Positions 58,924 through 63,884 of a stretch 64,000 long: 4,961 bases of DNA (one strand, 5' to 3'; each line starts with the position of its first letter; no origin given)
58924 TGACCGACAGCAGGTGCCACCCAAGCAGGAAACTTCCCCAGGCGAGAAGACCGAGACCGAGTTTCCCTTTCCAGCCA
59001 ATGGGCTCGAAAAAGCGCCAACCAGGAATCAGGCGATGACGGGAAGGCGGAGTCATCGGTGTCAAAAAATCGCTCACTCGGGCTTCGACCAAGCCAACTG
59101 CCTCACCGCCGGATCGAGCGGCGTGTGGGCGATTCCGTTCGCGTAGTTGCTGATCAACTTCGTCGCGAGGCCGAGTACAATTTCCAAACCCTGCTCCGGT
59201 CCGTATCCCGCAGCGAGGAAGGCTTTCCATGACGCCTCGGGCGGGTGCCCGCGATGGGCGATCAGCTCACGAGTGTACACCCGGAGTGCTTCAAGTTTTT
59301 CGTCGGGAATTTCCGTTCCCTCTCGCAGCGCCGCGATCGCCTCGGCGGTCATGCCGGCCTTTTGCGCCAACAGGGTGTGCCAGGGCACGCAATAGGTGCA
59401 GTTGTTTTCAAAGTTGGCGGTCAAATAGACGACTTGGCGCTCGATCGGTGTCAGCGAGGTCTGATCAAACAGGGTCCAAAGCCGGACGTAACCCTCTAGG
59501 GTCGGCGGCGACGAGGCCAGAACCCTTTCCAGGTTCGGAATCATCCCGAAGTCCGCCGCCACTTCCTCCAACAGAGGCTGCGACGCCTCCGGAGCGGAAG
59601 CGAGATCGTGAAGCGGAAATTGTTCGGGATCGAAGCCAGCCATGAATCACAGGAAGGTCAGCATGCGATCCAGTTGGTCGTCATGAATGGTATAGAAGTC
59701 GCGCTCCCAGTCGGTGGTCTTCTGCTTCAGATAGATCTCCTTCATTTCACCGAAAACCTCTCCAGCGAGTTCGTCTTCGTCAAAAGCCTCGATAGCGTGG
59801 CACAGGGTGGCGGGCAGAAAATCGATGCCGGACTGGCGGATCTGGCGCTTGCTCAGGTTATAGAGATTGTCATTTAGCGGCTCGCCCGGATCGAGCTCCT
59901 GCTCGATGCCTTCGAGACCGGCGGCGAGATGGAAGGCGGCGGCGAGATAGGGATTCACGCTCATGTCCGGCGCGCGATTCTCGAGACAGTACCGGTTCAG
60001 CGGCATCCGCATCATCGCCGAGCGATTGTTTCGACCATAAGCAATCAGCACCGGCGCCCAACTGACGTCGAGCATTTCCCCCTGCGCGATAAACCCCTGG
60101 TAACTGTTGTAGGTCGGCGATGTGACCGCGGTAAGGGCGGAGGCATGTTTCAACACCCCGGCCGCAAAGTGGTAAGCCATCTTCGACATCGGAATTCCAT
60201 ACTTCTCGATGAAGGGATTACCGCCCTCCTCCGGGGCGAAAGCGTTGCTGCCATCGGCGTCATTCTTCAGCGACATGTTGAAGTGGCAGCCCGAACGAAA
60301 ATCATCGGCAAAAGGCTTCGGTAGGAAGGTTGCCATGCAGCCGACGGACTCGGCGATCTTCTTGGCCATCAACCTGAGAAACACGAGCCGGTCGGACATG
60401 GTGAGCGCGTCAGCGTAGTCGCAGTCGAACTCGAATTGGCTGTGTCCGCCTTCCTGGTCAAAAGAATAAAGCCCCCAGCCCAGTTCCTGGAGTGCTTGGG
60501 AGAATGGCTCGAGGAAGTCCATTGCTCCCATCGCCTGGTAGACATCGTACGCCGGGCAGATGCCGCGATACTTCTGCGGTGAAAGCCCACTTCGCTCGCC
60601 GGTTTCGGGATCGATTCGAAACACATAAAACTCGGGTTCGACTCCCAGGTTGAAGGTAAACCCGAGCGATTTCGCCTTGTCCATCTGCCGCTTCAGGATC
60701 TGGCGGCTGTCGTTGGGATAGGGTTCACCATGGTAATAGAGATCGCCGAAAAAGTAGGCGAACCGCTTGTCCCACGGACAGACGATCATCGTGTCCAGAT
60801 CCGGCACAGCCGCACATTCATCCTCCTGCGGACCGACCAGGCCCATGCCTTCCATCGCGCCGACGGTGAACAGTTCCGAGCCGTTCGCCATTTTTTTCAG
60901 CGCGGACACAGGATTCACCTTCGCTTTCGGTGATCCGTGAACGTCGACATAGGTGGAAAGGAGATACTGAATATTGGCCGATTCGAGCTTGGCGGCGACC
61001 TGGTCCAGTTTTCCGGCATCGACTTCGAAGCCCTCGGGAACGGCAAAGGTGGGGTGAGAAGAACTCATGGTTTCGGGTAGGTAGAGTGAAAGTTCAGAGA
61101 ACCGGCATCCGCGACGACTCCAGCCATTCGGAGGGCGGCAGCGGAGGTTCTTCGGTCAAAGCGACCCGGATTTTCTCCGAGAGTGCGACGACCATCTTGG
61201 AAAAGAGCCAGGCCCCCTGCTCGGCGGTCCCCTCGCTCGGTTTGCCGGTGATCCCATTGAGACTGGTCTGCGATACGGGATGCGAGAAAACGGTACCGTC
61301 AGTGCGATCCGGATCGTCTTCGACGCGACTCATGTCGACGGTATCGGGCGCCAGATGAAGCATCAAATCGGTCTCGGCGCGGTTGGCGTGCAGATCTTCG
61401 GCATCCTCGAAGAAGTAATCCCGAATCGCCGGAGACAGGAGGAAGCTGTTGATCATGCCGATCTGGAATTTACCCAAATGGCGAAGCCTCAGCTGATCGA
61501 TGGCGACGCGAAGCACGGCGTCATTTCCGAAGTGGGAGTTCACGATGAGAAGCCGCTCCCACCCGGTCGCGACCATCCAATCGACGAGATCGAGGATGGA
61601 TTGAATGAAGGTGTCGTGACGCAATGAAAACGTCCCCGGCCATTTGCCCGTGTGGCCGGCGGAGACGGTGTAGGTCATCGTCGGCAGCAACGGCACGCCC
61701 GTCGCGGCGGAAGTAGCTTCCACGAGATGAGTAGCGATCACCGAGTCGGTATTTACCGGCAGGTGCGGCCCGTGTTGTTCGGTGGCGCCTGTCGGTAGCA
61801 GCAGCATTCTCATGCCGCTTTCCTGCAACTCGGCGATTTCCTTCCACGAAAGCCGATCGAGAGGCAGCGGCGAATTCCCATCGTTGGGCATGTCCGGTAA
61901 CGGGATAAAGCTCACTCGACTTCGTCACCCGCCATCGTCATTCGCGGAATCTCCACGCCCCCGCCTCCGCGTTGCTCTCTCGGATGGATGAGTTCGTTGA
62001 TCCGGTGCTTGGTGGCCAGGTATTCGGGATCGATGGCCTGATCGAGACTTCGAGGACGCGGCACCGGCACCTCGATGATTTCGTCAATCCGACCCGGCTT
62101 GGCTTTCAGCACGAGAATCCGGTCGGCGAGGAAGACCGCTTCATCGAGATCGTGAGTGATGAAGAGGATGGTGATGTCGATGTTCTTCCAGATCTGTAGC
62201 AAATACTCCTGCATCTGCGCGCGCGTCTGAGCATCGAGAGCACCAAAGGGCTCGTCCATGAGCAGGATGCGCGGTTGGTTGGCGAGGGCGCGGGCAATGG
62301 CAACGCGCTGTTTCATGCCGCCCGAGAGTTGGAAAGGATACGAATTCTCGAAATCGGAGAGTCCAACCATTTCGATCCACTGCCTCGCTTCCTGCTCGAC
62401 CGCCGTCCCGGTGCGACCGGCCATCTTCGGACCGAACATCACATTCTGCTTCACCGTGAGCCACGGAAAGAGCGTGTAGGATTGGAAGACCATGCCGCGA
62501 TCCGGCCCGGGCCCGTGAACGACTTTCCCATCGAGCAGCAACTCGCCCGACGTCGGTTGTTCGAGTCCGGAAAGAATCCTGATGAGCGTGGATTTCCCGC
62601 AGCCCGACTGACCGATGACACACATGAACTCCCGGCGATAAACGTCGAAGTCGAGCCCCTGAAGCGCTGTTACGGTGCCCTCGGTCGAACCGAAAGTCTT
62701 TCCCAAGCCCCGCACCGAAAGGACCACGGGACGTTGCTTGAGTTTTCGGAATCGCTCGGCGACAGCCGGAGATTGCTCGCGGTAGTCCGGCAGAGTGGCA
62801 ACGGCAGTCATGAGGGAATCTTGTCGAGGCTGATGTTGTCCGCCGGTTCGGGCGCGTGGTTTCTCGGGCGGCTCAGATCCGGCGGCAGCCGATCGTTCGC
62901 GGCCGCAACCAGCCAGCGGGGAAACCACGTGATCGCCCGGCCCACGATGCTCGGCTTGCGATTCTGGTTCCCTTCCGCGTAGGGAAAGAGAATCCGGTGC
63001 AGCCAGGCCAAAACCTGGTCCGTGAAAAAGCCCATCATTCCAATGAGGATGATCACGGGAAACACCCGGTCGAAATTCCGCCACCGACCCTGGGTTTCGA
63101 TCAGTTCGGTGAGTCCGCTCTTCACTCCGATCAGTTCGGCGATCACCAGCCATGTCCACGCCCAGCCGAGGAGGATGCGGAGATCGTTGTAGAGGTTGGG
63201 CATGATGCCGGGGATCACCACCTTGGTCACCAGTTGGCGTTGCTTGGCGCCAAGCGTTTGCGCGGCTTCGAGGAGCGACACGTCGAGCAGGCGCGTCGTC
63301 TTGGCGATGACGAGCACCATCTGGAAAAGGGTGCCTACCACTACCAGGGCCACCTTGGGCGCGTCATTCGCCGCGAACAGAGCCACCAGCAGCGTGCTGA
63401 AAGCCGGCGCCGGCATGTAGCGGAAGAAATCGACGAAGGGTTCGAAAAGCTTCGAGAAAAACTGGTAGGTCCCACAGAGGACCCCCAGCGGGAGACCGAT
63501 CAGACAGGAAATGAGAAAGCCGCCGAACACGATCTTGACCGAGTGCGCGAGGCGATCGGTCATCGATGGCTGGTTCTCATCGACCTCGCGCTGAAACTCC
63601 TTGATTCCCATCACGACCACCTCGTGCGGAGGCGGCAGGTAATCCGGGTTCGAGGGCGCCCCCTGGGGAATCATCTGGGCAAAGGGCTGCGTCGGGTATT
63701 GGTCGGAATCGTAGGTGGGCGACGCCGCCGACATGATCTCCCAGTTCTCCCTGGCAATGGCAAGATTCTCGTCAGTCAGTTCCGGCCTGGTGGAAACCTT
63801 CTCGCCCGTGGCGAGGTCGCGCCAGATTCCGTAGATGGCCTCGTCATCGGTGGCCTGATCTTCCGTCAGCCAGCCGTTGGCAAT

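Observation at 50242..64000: A 14-kb co-directional array interleaves a NitT/TauT ABC importer with an unusual enzyme set directly upstream of the carboxylase module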

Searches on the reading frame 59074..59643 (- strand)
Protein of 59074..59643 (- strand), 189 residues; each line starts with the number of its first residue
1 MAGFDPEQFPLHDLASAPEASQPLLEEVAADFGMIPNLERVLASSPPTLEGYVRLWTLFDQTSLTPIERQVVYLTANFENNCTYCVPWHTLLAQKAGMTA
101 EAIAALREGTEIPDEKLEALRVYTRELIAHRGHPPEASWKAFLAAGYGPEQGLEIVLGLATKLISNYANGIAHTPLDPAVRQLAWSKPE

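Call 3: search_protein_families(library=pfam, proteins=[window:59074-59643:-])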
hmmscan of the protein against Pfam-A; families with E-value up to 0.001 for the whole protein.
window:59074-59643:- (189 aa): 1 family
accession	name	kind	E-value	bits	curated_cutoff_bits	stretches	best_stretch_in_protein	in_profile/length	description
PF02627.25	CMD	-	4.5e-10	39.8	23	1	56-110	12-66/84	Carboxymuconolactone decarboxylase family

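Call 5: search_protein_families(library=ncbifam, proteins=[window:59074-59643:-], max_evalue=0.00001)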
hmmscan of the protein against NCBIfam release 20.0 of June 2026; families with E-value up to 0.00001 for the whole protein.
window:59074-59643:- (189 aa): 2 families
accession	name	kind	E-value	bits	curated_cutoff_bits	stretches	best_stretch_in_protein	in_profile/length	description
TIGR01926.1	peroxid_rel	subfamily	4.8e-10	39.5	81.8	1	9-173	3-169/178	peroxidase-related enzyme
TIGR00778.1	ahpD_dom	domain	5.5e-07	29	27.8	1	63-106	2-45/51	alkylhydroperoxidase AhpD family core domain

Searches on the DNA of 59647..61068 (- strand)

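Call 66: search_rna_families(sources=[L034, L041, L044, L052, L036, L031, L079], threshold=gathering)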
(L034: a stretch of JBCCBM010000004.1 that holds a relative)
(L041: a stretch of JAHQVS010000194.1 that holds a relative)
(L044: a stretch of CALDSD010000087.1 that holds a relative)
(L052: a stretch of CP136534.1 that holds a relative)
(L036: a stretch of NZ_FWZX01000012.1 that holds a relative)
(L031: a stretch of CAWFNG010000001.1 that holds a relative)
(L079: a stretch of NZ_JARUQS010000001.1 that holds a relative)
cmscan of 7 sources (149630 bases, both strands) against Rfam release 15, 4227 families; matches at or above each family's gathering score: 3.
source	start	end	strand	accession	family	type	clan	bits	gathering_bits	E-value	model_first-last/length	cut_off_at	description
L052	181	306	-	RF00442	Guanidine-I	Cis-reg; riboswitch;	-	81.4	63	1.4e-12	1-107/107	no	Guanidine-I riboswitch aptamer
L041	19966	20038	-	RF00005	tRNA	Gene; tRNA;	CL00001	73.5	29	7.7e-14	1-71/71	no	tRNA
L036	11505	11565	+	RF03067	terC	Cis-reg;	-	61.9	39.9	5.5e-08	1-59/59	no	terC RNA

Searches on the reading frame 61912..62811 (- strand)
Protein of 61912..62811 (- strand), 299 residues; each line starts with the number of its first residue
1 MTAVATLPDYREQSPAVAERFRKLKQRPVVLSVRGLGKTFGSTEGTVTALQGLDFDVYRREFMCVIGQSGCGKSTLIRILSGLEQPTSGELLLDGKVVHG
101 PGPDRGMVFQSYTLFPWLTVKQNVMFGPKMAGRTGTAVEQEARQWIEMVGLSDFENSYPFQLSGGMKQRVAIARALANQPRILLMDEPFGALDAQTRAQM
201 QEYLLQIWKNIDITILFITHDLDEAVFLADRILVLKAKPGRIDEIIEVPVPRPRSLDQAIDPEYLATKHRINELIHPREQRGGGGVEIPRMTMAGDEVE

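Call 73: find_encoding_contigs(protein=window:61912-62811:-, flank=10000, max_places=2)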
Protein window:61912-62811:- (299 aa): no gene with exactly this product is on record in the collection.

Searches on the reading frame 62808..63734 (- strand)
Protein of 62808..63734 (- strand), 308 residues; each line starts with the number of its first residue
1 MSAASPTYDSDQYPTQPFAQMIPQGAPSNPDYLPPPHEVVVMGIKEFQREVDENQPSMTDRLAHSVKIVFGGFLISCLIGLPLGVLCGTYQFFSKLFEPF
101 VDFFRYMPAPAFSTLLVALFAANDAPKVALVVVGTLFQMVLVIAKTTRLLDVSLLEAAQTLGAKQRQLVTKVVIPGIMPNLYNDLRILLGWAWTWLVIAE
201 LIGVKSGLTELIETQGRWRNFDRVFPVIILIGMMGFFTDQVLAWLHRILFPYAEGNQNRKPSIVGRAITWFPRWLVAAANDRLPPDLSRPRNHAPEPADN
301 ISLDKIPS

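Call 3: search_protein_families(library=pfam, proteins=[window:62808-63734:-])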
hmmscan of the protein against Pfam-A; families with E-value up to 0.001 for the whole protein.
window:62808-63734:- (308 aa): 1 family
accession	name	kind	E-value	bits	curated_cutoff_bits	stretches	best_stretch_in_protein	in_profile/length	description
PF00528.27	BPD_transp_1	-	5.3e-23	82.1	26.4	1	80-247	1-180/184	Binding-protein-dependent transport system inner membrane component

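Call 5: search_protein_families(library=ncbifam, proteins=[window:62808-63734:-], max_evalue=0.00001)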
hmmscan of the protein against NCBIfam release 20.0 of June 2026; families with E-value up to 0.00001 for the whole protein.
window:62808-63734:- (308 aa): 9 families
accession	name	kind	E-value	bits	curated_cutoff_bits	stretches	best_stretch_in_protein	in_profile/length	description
NF040733.1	ABC_perm_U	equivalog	2.1e-30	106.1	295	1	56-250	52-246/251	ABC transporter permease subunit SaoP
NF007545.0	PRK10160.1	equivalog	3.6e-25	88.9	342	1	30-253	49-271/275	taurine ABC transporter permease TauC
NF008470.0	PRK11365.1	equivalog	1.3e-22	80.4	347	1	59-251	59-251/263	aliphatic sulfonate ABC transporter permease SsuC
TIGR01183.1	ntrB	equivalog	1.1e-17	64.4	209.05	1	62-245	19-202/202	nitrate ABC transporter permease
NF008196.0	PRK10952.1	equivalog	2.7e-14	52.8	439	1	67-211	151-294/356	glycine betaine/L-proline ABC transporter permease ProW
TIGR03416.1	ABC_choXWV_perm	equivalog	8.5e-11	41.8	363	1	63-209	89-234/267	choline ABC transporter permease subunit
TIGR01097.1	PhnE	equivalog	5e-07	29.4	216.7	1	54-247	53-249/252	phosphonate ABC transporter, permease protein PhnE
NF007044.0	PRK09497.1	equivalog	2.5e-06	27.2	348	1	128-204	155-230/285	spermidine/putrescine ABC transporter permease PotB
TIGR00974.1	3a0107s02c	equivalog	3.4e-06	26.4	193.45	1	39-178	26-183/272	phosphate ABC transporter permease PstA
